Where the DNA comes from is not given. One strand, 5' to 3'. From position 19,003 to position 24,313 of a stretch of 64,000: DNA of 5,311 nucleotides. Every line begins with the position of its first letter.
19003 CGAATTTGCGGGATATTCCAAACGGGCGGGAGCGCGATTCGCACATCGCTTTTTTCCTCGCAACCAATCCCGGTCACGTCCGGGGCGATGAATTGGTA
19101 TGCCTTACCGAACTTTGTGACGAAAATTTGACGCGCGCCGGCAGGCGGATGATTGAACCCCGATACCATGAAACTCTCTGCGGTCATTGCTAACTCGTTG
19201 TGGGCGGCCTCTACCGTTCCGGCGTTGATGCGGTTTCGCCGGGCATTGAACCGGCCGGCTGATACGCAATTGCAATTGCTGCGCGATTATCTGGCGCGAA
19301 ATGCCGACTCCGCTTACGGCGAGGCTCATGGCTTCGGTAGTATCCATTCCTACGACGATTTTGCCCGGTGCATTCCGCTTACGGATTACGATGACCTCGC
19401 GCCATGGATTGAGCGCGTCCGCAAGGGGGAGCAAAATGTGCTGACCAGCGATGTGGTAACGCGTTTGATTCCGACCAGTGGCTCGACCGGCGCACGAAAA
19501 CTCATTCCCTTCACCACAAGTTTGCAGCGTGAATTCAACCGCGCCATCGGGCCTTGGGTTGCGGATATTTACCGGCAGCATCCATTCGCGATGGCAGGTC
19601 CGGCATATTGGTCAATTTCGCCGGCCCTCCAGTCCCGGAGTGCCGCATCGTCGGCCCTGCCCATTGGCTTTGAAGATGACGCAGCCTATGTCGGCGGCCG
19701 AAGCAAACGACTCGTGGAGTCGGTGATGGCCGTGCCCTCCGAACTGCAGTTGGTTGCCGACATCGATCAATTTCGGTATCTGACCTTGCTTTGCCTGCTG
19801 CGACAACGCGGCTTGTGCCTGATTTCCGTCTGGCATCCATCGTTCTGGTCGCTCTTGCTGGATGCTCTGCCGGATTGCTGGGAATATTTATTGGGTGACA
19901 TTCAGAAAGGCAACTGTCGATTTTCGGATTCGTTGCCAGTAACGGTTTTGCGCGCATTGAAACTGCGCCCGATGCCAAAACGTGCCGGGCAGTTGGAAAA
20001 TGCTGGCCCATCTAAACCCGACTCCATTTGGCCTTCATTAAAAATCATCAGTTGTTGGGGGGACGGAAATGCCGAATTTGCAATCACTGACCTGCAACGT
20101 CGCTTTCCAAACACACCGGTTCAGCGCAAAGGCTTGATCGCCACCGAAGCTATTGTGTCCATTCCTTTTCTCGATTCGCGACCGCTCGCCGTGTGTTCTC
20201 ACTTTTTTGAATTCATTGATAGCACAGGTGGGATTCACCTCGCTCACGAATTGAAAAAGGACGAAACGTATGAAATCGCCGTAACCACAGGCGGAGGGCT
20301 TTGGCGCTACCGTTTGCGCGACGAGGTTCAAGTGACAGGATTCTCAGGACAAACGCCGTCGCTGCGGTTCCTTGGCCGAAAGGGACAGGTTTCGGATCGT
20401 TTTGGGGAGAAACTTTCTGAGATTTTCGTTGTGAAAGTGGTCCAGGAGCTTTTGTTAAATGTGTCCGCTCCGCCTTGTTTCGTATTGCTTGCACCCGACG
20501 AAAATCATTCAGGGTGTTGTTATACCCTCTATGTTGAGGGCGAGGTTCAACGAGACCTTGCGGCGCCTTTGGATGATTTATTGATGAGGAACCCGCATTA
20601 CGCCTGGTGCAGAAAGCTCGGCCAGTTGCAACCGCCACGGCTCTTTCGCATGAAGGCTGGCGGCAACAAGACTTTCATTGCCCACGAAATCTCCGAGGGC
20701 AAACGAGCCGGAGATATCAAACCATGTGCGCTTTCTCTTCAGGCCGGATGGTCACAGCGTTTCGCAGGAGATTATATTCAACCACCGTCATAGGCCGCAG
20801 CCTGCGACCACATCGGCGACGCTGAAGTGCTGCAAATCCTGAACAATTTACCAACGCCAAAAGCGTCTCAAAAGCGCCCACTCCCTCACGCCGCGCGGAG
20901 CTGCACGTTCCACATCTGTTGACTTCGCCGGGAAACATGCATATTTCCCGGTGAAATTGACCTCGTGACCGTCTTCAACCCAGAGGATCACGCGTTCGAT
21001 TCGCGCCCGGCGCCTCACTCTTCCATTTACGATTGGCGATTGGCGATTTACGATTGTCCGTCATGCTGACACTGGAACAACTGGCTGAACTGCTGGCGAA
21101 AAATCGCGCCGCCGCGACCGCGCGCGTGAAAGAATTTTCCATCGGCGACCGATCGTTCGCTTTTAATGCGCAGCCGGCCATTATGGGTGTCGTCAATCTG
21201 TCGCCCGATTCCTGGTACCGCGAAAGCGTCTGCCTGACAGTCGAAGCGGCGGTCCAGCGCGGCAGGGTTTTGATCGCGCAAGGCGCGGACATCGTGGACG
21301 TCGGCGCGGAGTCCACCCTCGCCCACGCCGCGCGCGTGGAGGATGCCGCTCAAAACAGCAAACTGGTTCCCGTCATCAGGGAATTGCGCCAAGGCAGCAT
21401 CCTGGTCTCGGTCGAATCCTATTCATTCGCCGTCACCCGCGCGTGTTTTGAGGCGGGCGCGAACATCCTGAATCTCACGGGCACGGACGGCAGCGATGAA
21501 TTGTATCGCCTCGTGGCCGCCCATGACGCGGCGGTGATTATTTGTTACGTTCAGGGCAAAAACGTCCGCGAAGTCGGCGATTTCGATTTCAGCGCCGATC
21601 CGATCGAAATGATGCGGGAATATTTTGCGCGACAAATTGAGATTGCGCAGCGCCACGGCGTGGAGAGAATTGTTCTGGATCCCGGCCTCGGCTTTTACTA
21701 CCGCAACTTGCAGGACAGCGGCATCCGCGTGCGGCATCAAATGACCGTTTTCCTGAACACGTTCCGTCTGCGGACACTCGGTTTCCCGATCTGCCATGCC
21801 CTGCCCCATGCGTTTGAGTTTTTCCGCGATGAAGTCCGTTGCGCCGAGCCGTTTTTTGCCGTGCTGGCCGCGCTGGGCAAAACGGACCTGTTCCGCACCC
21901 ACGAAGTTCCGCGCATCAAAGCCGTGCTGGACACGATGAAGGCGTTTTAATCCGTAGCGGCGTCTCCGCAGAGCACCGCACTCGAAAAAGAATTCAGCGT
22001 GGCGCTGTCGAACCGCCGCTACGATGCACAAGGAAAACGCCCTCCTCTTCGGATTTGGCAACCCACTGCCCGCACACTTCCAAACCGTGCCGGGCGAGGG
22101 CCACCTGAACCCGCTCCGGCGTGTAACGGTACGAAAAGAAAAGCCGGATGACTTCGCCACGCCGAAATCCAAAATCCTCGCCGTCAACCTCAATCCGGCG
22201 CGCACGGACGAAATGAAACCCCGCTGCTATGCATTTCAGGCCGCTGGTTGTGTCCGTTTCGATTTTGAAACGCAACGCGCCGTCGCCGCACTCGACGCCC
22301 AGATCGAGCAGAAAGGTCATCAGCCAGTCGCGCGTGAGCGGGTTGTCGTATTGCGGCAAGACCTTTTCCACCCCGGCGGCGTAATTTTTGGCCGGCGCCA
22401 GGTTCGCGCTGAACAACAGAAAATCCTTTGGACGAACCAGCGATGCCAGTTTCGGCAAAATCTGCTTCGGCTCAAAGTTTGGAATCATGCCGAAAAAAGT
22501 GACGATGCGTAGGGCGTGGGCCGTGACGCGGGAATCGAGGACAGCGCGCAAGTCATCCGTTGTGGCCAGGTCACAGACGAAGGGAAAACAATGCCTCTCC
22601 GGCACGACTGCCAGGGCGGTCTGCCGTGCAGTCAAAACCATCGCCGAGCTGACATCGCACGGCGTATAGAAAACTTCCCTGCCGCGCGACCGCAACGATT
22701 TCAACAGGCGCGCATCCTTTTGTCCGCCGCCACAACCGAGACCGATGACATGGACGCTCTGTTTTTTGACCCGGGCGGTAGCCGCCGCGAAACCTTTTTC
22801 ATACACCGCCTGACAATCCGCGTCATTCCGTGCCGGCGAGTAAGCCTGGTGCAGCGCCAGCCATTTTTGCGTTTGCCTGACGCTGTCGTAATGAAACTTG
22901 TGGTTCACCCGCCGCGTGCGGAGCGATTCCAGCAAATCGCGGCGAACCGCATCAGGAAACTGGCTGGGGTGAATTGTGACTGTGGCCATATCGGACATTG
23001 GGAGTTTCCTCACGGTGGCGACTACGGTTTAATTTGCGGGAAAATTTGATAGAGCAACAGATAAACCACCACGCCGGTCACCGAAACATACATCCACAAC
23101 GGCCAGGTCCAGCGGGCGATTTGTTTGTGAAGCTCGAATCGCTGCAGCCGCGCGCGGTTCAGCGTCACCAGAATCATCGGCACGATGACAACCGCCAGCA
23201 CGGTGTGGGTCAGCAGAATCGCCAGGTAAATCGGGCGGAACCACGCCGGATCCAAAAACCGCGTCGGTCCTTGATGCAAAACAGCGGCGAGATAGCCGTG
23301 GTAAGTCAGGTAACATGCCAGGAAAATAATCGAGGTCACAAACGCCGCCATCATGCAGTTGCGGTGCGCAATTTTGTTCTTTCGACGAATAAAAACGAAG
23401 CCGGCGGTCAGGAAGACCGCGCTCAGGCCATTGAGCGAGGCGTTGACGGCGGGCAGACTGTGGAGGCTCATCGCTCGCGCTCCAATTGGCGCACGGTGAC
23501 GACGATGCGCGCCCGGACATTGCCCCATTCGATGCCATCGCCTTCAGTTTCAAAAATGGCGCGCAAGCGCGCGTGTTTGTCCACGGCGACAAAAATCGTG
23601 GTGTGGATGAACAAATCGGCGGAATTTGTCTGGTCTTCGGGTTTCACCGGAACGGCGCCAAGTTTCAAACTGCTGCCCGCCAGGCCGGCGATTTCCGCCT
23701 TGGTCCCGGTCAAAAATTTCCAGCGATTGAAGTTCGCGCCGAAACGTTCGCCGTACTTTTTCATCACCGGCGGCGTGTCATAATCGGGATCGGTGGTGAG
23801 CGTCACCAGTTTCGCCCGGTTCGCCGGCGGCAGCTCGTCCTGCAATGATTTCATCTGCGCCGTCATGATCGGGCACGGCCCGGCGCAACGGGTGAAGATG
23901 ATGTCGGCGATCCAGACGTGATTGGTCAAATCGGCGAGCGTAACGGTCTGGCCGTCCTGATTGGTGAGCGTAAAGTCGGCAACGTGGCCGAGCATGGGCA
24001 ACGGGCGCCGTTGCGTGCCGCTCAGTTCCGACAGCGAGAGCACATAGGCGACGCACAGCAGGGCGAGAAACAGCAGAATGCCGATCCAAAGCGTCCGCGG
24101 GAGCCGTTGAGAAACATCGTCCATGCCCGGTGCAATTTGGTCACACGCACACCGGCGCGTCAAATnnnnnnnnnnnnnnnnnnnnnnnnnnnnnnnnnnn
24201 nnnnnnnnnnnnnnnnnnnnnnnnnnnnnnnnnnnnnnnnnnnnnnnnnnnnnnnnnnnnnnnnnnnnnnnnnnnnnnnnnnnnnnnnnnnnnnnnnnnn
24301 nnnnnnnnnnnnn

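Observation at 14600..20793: Translationally coupled operon: 2 x B12-radical-SAM + 2 x GNAT-like + GH3 adenylating enzyme, matching no pathway I know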

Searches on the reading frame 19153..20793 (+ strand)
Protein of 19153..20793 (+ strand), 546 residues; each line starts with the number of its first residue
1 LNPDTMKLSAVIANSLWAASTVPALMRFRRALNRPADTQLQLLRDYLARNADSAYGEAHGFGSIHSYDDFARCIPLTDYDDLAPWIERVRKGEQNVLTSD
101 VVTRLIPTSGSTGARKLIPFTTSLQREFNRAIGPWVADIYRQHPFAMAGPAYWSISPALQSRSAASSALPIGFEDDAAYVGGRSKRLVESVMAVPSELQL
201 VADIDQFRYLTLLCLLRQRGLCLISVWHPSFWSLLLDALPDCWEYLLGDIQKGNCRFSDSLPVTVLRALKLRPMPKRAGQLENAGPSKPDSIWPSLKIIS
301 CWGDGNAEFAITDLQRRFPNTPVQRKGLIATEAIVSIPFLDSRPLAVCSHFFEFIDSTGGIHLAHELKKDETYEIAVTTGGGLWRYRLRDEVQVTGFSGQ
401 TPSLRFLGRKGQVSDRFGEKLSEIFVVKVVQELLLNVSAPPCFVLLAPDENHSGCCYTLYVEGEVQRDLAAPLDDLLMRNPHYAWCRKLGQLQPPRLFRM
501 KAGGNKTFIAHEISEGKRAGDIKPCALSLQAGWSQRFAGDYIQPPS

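Call 3: search_protein_families(library=pfam, proteins=[window:19153-20793:+], max_evalue=0.01)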
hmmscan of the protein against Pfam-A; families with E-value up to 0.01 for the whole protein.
window:19153-20793:+ (546 aa): 3 families
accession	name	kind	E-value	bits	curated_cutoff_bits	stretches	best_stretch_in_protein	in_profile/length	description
PF03321.19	GH3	-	3.6e-53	181.2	23.6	1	25-323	2-304/304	GH3 family N-terminal domain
PF23571.1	GH3_M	-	6e-16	58.7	23.6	1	346-409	4-75/75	GH3 family central domain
PF23572.1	GH3_C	-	3.3e-07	31.4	23.6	1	442-527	21-114/119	GH3 family C-terminal domain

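Call 4: search_protein_families(library=ncbifam, proteins=[window:19153-20793:+], max_evalue=0.01)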
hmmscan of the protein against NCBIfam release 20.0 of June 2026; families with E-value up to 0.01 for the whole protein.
window:19153-20793:+ (546 aa): 1 family
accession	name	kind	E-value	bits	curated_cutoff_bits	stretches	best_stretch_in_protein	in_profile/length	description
NF052613.1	OlsH_GH3_orni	equivalog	9.4e-09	34.3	620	1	26-131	28-136/524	lyso-ornithine lipid synthetase OlsH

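Call 9: find_related_loci(query=window:19153-20793:+, collection=genome_contigs, flank=10000)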
Query window:19153-20793:+ (546 aa) in genome_contigs; peptide patterns used: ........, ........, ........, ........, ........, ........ (x = any residue, [..] = any of these).
41 stretches matched a pattern; 2 encode a relative of the query (tblastn E <= 1e-3); 2 distinct loci.
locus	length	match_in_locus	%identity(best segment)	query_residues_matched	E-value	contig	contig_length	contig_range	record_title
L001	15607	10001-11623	64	2-542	0e+0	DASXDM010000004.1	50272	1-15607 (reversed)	MAG TPA_asm: Verrucomicrobiia bacterium isolate SMAG_U5086 k141_283111, whole genome shotgun sequence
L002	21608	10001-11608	66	6-541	0e+0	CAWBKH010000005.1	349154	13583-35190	MAG: uncultured Verrucomicrobiae bacterium isolate MFD03044.bin.1.108 genome assembly, contig: contig_32038, whole genom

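Call 25: search_solved_structures(query=window:19153-20793:+, max_evalue=0.001)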
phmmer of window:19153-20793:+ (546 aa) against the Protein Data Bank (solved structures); distinct sequences matched with E-value up to 0.001: 10.
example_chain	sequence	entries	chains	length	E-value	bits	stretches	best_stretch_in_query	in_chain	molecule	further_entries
7vka_A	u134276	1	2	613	4.1e-19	71.7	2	30-284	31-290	Indole-3-acetic acid-amido synthetase GH3.6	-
9fwd_A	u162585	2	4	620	4.3e-19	71.6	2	30-284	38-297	Indole-3-acetic acid-amido synthetase GH3.6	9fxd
5kod_A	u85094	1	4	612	1.4e-18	69.9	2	36-283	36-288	Indole-3-acetic acid-amido synthetase GH3.5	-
4b2g_A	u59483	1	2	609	9.9e-17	63.8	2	24-256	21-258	GH3-1 AUXIN CONJUGATING ENZYME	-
6avh_A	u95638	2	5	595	1.2e-16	63.6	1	39-431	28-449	GH3.15 acyl acid amido synthetase | AtGH3.15 acyl acid amido synthetase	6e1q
7dk8_A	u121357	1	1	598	3e-16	62.2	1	38-430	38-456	Probable indole-3-acetic acid-amido synthetase GH3.8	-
5ech_A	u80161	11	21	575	1.6e-15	59.9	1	36-414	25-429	Jasmonic acid-amido synthetase JAR1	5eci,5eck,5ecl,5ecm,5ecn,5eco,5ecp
4epl_A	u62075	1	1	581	1.6e-15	59.9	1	36-414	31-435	Jasmonic acid-amido synthetase JAR1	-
6oms_A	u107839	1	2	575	9.6e-14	54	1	67-435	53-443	4-substituted benzoates-glutamate ligase GH3.12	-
4epm_A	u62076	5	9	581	1e-13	53.9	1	67-435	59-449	4-substituted benzoates-glutamate ligase GH3.12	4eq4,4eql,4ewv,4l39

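Call 57: search_protein_families(library=pfam, proteins=[L001:4328-5197:-], max_evalue=1)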
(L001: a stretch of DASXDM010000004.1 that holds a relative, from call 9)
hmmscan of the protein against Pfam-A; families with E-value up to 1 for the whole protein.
L001:4328-5197:- (289 aa): 1 family
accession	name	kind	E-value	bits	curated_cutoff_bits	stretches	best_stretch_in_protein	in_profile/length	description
PF11583.14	AurF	-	2.6e-19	69.9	29.6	1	7-208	37-230/282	P-aminobenzoate N-oxygenase AurF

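Call 79: search_solved_structures(query=window:19168-20793:+, max_evalue=1e-12, show_alignments=2)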
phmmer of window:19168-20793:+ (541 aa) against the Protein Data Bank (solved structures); distinct sequences matched with E-value up to 1e-12: 10.
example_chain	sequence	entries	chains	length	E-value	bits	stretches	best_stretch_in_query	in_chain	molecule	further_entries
7vka_A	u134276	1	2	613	6.6e-19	71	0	29-278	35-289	Indole-3-acetic acid-amido synthetase GH3.6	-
9fwd_A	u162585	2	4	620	6.9e-19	71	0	29-278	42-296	Indole-3-acetic acid-amido synthetase GH3.6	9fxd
5kod_A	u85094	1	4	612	1.4e-18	69.9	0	31-278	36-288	Indole-3-acetic acid-amido synthetase GH3.5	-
4b2g_A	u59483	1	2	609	9.6e-17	63.9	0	19-251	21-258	GH3-1 AUXIN CONJUGATING ENZYME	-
6avh_A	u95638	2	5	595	1.2e-16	63.6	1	34-426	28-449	GH3.15 acyl acid amido synthetase | AtGH3.15 acyl acid amido synthetase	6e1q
7dk8_A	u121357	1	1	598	3e-16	62.2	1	33-425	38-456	Probable indole-3-acetic acid-amido synthetase GH3.8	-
5ech_A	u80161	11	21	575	1.5e-15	59.9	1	31-409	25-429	Jasmonic acid-amido synthetase JAR1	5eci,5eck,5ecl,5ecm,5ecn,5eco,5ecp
4epl_A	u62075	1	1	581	1.5e-15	59.9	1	31-409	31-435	Jasmonic acid-amido synthetase JAR1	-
6oms_A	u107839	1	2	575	9.4e-14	54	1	62-430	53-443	4-substituted benzoates-glutamate ligase GH3.12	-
4epm_A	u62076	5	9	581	9.7e-14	54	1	62-430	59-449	4-substituted benzoates-glutamate ligase GH3.12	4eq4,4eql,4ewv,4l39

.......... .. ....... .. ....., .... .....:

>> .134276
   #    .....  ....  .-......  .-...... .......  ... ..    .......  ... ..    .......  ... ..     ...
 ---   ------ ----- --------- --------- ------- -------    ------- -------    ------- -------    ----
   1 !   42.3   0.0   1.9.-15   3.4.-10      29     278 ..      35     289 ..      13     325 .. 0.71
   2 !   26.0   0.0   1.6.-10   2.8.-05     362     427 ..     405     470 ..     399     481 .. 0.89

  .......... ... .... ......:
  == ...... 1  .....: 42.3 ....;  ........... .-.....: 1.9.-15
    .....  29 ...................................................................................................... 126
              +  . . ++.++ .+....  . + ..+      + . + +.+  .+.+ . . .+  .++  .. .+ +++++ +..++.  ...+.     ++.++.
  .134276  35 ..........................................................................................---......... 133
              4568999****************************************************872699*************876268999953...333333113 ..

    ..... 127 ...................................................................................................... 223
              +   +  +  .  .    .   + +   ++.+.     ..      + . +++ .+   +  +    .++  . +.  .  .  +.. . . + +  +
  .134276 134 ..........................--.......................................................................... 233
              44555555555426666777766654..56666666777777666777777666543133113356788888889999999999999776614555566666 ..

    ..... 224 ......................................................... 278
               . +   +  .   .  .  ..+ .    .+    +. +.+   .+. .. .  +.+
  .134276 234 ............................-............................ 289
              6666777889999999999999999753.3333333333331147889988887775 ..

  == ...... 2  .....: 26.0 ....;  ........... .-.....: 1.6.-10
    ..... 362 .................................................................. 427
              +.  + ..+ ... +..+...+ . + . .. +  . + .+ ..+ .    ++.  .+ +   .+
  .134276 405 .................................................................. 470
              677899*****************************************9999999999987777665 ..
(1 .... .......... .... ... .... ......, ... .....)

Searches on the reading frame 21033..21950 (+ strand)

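Call 29: search_protein_families(library=pfam, proteins=[window:21033-21950:+], max_evalue=0.01)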
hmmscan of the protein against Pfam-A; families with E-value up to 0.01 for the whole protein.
window:21033-21950:+ (305 aa): 1 family
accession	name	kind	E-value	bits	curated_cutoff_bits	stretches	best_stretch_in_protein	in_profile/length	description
PF00809.28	Pterin_bind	-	4.4e-35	121.9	25.5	1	51-223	1-176/244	Pterin binding enzyme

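Call 40: search_protein_families(library=ncbifam, proteins=[window:21033-21950:+], max_evalue=0.01)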
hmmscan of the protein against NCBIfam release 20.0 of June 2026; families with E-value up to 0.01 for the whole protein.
window:21033-21950:+ (305 aa): 7 families
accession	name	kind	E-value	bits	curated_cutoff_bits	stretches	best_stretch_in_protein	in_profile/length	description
TIGR01496.1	DHPS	equivalog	9.5e-38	130.3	162.6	1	50-304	2-257/258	dihydropteroate synthase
NF008625.0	PRK11613.1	equivalog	9.2e-22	77.5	455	1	46-227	13-195/282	dihydropteroate synthase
NF000296.1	Sul3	exception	3.3e-18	66.3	475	1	50-250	4-206/263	sulfonamide-resistant dihydropteroate synthase Sul3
NF000295.1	Sul2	exception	6.9e-18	65.4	575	1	49-296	6-255/271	sulfonamide-resistant dihydropteroate synthase Sul2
NF033502.0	Sul4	exception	3.2e-17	63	600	1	49-254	6-218/277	sulfonamide-resistant dihydropteroate synthase Sul4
NF000294.1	Sul1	exception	6.5e-14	52.3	600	1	50-235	3-191/278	sulfonamide-resistant dihydropteroate synthase Sul1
TIGR00284.1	TIGR00284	hypoth_equivalog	8e-05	21.4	256.65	1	80-235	174-305/497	dihydropteroate synthase-like protein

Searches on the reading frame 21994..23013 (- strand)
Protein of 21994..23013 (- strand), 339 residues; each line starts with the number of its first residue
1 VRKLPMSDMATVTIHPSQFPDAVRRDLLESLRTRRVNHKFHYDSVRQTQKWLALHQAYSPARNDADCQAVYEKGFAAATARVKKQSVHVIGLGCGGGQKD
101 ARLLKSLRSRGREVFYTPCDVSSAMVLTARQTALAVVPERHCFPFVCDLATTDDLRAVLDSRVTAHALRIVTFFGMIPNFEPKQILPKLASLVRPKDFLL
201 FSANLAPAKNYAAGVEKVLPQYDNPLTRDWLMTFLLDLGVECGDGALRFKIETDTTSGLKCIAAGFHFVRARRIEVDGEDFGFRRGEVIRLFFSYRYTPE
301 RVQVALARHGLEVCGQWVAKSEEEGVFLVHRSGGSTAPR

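Call 29: search_protein_families(library=pfam, proteins=[window:21994-23013:-], max_evalue=0.01)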
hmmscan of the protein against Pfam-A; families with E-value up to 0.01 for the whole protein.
window:21994-23013:- (339 aa): 1 family
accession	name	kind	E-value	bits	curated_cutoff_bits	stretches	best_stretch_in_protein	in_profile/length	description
PF10017.15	Methyltransf_33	-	8.1e-18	65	23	1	24-329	2-302/304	Histidine-specific methyltransferase, SAM-dependent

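Call 40: search_protein_families(library=ncbifam, proteins=[window:21994-23013:-], max_evalue=0.01)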
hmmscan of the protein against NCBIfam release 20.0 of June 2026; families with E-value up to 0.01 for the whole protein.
window:21994-23013:- (339 aa): 2 families
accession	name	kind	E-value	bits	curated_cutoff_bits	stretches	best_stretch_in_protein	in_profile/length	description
TIGR03438.1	egtD_ergothio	equivalog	5e-14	52.2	290.9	2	34-205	15-179/301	L-histidine N(alpha)-methyltransferase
TIGR03439.1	methyl_EasF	subfamily_domain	1.2e-09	37.5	205.55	1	70-323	62-316/321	EasF family methyltransferase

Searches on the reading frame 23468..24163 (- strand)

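Call 91: search_protein_families(library=pfam, proteins=[window:23468-24163:-], max_evalue=0.0001)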
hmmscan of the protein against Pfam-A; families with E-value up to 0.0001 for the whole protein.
window:23468-24163:- (231 aa): 2 families
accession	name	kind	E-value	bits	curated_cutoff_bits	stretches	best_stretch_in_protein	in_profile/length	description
PF02630.20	SCO1-SenC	-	1e-24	87.4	22.8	1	62-199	2-133/134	SCO1/SenC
PF00578.27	AhpC-TSA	-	4.3e-06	27.1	26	1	61-138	5-81/124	AhpC/TSA family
